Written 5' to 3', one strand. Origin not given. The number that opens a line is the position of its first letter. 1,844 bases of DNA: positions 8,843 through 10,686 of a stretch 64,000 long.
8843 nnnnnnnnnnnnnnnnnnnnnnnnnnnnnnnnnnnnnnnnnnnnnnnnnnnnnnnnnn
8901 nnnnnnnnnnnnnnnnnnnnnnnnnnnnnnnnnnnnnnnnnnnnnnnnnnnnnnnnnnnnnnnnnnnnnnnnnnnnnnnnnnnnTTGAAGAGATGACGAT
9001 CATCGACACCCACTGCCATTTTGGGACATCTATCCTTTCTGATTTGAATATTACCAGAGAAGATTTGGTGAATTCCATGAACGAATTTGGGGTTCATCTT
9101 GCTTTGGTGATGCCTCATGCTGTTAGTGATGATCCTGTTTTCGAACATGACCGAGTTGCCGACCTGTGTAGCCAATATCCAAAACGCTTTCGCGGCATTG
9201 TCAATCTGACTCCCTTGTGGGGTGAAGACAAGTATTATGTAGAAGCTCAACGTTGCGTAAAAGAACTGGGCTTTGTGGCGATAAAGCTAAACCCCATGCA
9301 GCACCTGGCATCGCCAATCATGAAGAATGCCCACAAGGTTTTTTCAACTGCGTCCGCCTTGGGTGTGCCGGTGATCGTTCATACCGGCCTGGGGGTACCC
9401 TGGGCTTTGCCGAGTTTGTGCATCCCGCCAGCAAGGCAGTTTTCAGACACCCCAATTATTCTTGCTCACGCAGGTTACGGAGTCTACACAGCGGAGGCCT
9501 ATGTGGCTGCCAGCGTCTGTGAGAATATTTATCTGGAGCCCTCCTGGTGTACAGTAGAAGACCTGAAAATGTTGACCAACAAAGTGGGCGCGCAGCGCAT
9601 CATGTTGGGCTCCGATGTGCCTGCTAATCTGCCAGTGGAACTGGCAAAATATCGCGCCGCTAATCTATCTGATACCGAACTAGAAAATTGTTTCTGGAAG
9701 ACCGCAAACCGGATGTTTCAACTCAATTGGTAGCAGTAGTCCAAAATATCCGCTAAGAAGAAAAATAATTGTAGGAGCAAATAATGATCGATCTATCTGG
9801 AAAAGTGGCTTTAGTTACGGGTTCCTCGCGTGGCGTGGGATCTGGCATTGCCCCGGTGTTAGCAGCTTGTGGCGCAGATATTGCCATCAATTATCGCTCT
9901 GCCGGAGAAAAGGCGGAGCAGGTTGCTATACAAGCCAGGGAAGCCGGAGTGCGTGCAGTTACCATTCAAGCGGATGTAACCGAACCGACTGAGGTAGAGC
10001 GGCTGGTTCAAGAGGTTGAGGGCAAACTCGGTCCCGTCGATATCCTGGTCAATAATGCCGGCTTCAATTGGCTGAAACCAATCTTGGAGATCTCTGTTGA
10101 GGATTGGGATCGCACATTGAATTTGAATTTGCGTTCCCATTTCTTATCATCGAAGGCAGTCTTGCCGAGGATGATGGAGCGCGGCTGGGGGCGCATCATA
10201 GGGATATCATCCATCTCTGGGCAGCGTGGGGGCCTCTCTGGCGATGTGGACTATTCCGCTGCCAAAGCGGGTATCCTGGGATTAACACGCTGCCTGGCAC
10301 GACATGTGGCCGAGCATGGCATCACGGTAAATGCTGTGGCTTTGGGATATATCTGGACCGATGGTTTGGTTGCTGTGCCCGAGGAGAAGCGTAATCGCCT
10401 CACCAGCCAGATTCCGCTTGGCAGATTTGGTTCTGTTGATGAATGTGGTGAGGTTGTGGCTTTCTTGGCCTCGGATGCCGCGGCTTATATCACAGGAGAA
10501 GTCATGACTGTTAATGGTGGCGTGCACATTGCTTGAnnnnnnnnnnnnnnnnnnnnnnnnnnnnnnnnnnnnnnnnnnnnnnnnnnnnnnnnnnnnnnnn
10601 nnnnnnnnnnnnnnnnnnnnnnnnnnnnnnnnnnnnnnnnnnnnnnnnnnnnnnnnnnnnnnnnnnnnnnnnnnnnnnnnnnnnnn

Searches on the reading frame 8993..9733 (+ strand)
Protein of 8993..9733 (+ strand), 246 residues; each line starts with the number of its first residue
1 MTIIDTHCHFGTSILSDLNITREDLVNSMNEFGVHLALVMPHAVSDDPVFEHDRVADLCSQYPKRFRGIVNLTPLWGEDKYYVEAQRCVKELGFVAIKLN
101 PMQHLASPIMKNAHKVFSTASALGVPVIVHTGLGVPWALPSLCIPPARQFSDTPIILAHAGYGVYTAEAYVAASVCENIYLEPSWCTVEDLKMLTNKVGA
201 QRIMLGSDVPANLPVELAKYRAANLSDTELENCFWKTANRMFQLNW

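Call 13: search_protein_families(library=pfam, proteins=[window:8993-9733:+], max_evalue=0.001)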
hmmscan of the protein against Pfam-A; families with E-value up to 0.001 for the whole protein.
window:8993-9733:+ (246 aa): 1 family
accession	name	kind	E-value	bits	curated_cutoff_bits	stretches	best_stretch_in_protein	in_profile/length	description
PF04909.20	Amidohydro_2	-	1.5e-26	94.3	26.4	1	4-244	1-289/289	Amidohydrolase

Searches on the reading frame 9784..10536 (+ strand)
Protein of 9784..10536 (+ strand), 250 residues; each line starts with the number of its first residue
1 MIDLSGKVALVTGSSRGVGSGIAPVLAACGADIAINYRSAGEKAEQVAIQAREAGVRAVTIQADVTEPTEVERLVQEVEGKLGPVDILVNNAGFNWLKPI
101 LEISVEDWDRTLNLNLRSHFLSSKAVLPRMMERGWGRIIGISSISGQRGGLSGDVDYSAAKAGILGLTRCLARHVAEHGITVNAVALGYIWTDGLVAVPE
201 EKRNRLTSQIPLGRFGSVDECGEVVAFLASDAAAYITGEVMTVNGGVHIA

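Call 13: search_protein_families(library=pfam, proteins=[window:9784-10536:+], max_evalue=0.001)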
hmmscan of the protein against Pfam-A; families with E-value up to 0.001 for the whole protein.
window:9784-10536:+ (250 aa): 3 families
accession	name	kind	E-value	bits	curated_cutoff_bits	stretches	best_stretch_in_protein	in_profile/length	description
PF13561.12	adh_short_C2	-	1.9e-64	217.9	27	1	15-248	5-236/236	Enoyl-(Acyl carrier protein) reductase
PF00106.31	adh_short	-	6.3e-56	189.4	26.6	1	7-198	1-190/195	short chain dehydrogenase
PF08659.16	KR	-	3.3e-12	47.1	22.6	1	9-189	3-177/180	KR domain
